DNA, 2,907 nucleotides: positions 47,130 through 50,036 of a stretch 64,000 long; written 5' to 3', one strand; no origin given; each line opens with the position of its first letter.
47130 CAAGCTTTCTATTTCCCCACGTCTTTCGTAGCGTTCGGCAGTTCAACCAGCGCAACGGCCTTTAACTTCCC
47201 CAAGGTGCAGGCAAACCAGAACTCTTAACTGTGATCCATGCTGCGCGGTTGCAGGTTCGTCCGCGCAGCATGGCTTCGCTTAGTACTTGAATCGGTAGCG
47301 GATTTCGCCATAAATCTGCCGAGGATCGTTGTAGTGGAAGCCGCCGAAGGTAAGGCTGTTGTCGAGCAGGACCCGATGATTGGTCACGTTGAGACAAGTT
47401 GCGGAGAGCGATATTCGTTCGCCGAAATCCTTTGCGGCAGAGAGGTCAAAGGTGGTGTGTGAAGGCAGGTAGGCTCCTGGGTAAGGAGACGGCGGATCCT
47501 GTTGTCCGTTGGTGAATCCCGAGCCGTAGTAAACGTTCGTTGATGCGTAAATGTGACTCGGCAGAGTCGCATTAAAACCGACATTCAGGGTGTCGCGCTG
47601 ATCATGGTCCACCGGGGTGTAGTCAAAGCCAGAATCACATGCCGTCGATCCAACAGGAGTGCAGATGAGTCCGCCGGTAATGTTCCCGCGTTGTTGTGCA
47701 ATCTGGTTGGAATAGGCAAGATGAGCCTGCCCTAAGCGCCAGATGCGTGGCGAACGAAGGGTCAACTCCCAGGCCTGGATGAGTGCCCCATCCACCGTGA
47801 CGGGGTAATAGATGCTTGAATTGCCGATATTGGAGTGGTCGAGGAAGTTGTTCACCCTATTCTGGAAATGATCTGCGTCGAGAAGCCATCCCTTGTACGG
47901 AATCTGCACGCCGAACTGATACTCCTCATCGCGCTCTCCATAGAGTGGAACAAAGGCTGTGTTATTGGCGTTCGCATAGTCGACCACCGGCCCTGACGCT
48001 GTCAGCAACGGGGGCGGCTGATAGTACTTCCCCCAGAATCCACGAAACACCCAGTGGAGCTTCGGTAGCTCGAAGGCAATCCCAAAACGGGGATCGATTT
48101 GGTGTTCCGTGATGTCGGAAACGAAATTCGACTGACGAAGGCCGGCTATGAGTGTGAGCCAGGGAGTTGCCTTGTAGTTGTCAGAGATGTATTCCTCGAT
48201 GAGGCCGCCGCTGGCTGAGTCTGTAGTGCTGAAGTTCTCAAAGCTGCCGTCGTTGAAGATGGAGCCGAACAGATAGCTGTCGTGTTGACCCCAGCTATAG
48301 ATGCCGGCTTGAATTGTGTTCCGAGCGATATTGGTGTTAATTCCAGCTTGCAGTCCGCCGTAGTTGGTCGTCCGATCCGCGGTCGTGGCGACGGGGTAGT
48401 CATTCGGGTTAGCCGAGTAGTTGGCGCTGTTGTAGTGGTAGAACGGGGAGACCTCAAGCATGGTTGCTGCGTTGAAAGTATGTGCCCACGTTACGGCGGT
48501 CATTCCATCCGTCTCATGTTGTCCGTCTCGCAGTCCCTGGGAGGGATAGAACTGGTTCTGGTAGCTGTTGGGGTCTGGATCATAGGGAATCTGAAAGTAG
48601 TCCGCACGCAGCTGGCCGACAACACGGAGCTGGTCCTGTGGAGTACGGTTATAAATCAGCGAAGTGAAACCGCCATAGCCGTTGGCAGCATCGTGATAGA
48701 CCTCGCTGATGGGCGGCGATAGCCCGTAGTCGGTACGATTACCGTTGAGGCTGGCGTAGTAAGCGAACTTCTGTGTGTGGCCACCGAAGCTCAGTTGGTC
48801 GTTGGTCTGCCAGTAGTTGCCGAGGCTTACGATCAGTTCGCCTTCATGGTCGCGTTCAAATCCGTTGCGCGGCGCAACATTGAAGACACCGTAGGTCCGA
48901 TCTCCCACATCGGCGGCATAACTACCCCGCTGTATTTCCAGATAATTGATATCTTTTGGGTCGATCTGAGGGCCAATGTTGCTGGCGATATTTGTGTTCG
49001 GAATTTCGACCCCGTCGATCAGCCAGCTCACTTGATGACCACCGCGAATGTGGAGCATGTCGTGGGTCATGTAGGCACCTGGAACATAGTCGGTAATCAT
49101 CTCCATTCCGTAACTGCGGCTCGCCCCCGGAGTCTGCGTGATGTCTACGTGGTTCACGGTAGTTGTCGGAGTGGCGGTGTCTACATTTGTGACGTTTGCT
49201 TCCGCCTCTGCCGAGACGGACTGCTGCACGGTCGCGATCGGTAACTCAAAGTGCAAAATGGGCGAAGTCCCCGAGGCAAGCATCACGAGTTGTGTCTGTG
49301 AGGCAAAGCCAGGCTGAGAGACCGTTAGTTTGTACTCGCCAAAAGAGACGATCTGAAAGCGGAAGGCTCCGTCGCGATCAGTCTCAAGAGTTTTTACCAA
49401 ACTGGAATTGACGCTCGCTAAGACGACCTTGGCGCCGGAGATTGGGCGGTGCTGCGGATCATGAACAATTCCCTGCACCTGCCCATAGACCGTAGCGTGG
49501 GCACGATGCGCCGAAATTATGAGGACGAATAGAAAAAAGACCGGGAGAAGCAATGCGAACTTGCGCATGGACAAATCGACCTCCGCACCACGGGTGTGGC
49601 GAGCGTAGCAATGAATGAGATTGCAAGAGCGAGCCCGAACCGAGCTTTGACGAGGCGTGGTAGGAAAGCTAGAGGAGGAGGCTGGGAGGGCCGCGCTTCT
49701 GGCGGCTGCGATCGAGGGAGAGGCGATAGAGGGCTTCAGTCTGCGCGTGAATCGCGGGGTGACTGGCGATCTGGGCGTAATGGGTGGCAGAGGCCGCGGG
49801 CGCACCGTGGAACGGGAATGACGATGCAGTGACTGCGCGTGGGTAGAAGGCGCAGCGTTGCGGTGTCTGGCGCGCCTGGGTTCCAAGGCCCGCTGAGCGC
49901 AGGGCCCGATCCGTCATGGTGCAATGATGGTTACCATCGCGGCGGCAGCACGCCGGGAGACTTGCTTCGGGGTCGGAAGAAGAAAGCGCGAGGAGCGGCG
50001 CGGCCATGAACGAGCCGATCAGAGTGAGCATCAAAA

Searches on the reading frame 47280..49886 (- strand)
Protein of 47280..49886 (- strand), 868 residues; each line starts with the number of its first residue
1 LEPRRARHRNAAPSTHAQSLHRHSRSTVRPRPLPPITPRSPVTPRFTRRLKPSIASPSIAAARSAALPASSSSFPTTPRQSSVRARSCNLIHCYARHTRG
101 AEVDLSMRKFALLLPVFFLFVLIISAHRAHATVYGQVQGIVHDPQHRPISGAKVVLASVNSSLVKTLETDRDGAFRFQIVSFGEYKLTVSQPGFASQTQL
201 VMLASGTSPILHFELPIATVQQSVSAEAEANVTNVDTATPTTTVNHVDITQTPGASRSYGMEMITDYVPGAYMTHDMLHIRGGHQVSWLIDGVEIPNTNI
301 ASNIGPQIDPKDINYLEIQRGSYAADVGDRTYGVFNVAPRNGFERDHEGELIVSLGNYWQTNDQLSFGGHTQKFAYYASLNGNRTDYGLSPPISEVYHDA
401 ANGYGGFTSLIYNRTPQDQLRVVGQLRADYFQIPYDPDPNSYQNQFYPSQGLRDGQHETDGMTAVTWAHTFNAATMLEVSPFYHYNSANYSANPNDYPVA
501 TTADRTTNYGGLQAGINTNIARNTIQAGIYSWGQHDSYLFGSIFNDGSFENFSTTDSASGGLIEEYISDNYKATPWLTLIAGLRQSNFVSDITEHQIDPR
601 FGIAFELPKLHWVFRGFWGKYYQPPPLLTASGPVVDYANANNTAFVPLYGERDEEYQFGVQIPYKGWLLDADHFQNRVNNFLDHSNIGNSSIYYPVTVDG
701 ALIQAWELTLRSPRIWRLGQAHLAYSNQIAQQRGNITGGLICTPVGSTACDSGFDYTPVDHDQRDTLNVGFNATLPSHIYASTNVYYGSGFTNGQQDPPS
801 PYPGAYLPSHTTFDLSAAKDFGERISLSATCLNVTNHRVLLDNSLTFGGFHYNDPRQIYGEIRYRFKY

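Call 10: search_protein_families(library=pfam, proteins=[window:47280-49886:-], max_evalue=0.01)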
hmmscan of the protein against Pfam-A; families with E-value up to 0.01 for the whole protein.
window:47280-49886:- (868 aa): 7 families
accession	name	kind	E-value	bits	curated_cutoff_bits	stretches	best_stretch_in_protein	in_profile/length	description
PF13620.12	CarboxypepD_reg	-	1.4e-16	61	32.3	1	136-215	1-81/82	Carboxypeptidase regulatory-like domain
PF00593.30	TonB_dep_Rec_b-barrel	-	6.5e-16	59.7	27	1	406-834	13-436/436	TonB dependent receptor-like, beta-barrel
PF13715.12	CarbopepD_reg_2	-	7.2e-08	32.8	32.2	1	138-219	2-80/88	CarboxypepD_reg-like domain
PF17210.9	SdrD_B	-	8.4e-07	29.6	29.7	1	142-198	17-73/112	SdrD B-like domain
PF07715.20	Plug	-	4.7e-06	27.5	23.9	1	236-332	4-104/107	TonB-dependent Receptor Plug Domain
PF17802.7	SpaA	-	0.0006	20.4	23.1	1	143-188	9-57/91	Prealbumin-like fold domain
PF14686.12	fn3_3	-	0.0064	16.7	24.4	0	168-202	30-66/75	Polysaccharide lyase family 4, domain II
